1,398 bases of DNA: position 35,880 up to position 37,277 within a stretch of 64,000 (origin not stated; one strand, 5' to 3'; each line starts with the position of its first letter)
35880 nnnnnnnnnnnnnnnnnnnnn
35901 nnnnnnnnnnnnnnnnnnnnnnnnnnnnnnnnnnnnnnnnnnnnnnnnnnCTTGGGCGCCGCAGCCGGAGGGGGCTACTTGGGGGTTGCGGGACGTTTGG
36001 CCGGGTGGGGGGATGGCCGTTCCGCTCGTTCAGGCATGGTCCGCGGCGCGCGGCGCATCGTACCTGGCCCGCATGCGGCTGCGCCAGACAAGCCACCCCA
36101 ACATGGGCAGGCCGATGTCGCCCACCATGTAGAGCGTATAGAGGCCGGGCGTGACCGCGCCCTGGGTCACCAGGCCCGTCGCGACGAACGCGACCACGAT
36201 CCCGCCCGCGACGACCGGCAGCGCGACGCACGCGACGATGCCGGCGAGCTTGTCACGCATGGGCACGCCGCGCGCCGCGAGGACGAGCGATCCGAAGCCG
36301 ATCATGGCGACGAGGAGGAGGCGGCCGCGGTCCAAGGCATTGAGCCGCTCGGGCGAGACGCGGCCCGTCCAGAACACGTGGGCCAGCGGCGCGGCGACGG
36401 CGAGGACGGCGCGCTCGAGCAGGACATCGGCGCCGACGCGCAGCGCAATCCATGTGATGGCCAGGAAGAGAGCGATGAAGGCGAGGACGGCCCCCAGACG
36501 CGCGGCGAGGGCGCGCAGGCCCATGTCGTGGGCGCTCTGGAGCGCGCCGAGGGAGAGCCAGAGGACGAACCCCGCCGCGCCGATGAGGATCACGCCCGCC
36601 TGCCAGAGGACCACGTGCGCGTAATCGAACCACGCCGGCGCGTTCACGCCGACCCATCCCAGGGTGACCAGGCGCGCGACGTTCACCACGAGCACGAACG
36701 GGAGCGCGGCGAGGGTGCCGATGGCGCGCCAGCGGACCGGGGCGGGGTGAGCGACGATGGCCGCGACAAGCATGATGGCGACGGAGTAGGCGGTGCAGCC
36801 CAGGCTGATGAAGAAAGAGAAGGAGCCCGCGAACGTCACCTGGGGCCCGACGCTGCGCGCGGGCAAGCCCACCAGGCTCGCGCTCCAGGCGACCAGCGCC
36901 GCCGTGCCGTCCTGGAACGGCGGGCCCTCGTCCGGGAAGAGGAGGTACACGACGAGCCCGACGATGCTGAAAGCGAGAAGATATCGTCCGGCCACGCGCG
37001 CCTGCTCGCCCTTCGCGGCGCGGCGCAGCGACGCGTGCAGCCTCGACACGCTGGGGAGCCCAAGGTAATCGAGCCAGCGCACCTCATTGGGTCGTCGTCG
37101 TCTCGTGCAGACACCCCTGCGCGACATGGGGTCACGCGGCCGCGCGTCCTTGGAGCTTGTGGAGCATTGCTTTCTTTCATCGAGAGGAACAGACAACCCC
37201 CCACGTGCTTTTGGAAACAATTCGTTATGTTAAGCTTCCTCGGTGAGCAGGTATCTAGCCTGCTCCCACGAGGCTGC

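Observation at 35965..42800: Archaeosortase plus three tandem Gly-rich secreted proteins, as a ~6.8 kb block bracketed by an exact 22-bp direct repeat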

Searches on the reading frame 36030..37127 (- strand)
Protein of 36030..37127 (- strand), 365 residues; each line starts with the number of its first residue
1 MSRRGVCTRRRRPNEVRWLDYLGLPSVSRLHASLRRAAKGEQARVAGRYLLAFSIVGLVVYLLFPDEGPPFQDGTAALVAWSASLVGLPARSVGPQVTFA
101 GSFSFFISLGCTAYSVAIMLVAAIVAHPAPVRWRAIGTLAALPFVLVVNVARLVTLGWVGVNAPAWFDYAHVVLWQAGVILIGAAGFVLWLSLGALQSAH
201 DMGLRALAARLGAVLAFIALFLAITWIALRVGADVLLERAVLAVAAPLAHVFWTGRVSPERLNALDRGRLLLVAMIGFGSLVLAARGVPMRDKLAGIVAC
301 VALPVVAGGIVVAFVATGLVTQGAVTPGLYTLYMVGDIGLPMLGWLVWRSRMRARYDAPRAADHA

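Call 11: search_protein_families(library=ncbifam, proteins=[window:36030-37127:-], max_evalue=0.01)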
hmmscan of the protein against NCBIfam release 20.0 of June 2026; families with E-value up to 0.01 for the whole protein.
window:36030-37127:- (365 aa): 8 families
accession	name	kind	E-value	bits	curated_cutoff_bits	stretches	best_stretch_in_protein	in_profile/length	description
TIGR04144.1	archaeo_VPXXXP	exception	1.1e-13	51.4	150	1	44-191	3-150/156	archaeosortase B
TIGR04177.1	exosort_XrtH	exception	8.9e-13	48.5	86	1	70-192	30-153/158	exosortase H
TIGR04178.1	exo_archaeo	signature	1.6e-09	37.9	23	1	106-192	2-93/97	exosortase/archaeosortase family protein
TIGR04300.1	exosort_XrtM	exception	5.3e-06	26.9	125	1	106-200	56-149/150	exosortase family protein XrtM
NF046081.1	exosort_XrtX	exception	2.3e-05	24.4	170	1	95-191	63-156/168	exosortase X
NF033505.2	paceosortase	exception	0.0004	20.5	80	1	109-182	62-136/167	pacearchaeosortase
TIGR04128.1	exoso_Fjoh_1448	exception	0.00057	20.1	90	1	104-191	82-166/174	exosortase family protein XrtF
NF046083.1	exosort_XrtY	exception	0.0013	18.6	160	1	85-174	63-152/168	exosortase Y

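Call 12: search_protein_families(library=pfam, proteins=[window:36030-37127:-], max_evalue=0.01)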
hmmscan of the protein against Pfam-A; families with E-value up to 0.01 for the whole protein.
window:36030-37127:- (365 aa): 1 family
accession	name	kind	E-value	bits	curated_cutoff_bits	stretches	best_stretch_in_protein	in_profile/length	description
PF01744.25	GLTT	-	0.0082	16.3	21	0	315-332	3-20/28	GLTT repeat (6 copies)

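Call 16: find_encoding_contigs(protein=window:36030-37127:-, flank=10000, max_places=10)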
Protein window:36030-37127:- (365 aa): 1 contig read that carries it; 1 place shown.
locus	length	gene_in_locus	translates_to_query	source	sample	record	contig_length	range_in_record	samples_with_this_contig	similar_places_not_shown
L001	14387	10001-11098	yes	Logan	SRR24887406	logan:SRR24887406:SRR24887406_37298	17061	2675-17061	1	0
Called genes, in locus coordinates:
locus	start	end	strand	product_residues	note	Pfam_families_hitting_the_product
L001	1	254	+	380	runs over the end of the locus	-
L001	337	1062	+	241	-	-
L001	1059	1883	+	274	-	-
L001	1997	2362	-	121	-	-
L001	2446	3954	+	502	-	PF13088:BNR_2 (faint)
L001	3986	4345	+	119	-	-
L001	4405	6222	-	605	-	-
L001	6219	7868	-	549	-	-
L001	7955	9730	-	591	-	-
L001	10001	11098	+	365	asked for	-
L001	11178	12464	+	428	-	PF13510:Fer2_4, PF00890:FAD_binding_2 (weak), PF01266:DAO (weak), PF03486:HI0933_like (weak), PF07992:Pyr_redox_2 (weak), PF12831:FAD_oxidored, PF13450:NAD_binding_8 (weak), PF07992:Pyr_redox_2 (weak), +1 more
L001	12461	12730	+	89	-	PF17806:SO_alpha_A3, PF04324:Fer2_BFD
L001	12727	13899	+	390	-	PF01266:DAO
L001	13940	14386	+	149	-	?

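Call 17: find_homologous_proteins(query=window:36030-37127:-, max_evalue=0.001)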
Query window:36030-37127:- (365 aa): 2 proteins with E <= 0.001 among 8000 candidates.
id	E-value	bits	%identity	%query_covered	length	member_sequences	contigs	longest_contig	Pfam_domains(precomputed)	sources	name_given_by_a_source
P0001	6.1e-216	735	100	96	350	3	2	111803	-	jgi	jgi:exosortase/archaeosortase family protein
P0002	6.4e-56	208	42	85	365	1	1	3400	PF09721.16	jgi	-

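Call 18: find_encoding_contigs(protein=P0001, flank=10000, max_places=10)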
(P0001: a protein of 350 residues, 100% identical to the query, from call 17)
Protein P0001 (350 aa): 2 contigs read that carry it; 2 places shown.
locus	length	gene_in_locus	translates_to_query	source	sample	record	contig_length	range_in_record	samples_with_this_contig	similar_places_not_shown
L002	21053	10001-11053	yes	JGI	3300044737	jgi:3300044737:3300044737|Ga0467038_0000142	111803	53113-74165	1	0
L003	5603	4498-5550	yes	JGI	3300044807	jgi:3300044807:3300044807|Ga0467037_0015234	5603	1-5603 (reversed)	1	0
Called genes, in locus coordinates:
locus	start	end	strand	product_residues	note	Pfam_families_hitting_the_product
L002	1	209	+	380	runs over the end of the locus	-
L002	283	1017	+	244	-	-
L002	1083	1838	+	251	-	-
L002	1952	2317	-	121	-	-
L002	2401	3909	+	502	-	PF13088:BNR_2 (faint)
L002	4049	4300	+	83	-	-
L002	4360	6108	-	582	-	-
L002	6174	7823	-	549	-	-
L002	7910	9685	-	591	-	-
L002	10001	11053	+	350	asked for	-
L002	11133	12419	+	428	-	PF13510:Fer2_4, PF00890:FAD_binding_2 (weak), PF01266:DAO (weak), PF03486:HI0933_like (weak), PF07992:Pyr_redox_2 (weak), PF12831:FAD_oxidored, PF13450:NAD_binding_8 (weak), PF07992:Pyr_redox_2 (weak), +1 more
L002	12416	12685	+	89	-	PF17806:SO_alpha_A3, PF04324:Fer2_BFD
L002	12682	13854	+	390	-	PF01266:DAO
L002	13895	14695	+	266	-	-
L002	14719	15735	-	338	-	-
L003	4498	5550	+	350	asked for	-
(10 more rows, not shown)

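Call 19: find_encoding_contigs(protein=P0002, flank=10000, max_places=10)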
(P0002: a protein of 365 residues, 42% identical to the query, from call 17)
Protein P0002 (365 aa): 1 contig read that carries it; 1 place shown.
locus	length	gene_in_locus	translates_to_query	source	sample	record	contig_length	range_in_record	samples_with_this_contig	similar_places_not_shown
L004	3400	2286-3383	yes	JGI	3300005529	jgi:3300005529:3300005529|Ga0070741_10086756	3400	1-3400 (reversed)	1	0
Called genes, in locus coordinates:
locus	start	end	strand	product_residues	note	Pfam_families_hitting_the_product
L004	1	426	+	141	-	?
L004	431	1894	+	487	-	-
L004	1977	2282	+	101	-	-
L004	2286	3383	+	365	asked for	PF09721:Exosortase_EpsH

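Call 47: search_protein_families(library=pfam, proteins=[L004:431-1894:+], max_evalue=0.01)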
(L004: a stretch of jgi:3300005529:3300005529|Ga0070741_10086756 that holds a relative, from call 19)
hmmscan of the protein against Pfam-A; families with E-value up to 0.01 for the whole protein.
L004:431-1894:+ (487 aa): 0 families

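Call 67: search_protein_representatives(alignment_id=A3)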
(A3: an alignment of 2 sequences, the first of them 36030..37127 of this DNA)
Query: 2 sequences, 382 profile positions. Proteins with E-value up to 0.001 (for the whole library): 2096; up to 1e-10: 324; up to 1e-30: 5. The best 150 are listed.
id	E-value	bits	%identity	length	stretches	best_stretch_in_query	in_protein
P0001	8.9e-185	630.6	-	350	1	16-382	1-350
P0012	6.7e-97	341.4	-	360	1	9-355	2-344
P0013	1.4e-68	248.2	-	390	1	16-357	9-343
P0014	6.7e-50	186.7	-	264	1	119-354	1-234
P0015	1.7e-44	168.9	-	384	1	31-363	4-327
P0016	2.2e-30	122.5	-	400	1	37-364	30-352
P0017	5.1e-29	118.0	-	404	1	40-304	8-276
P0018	1.5e-28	116.4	-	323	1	48-355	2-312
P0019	3.1e-28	115.4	-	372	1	38-365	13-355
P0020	3.1e-25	105.5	-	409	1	44-355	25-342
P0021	4.9e-25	104.8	-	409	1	39-356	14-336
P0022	3.9e-23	98.6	-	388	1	41-355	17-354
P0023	4.4e-23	98.4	-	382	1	38-359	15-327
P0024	1.8e-22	96.4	-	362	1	39-371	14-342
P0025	3.4e-22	95.5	-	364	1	21-353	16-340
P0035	1.0e-20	90.6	-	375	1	40-373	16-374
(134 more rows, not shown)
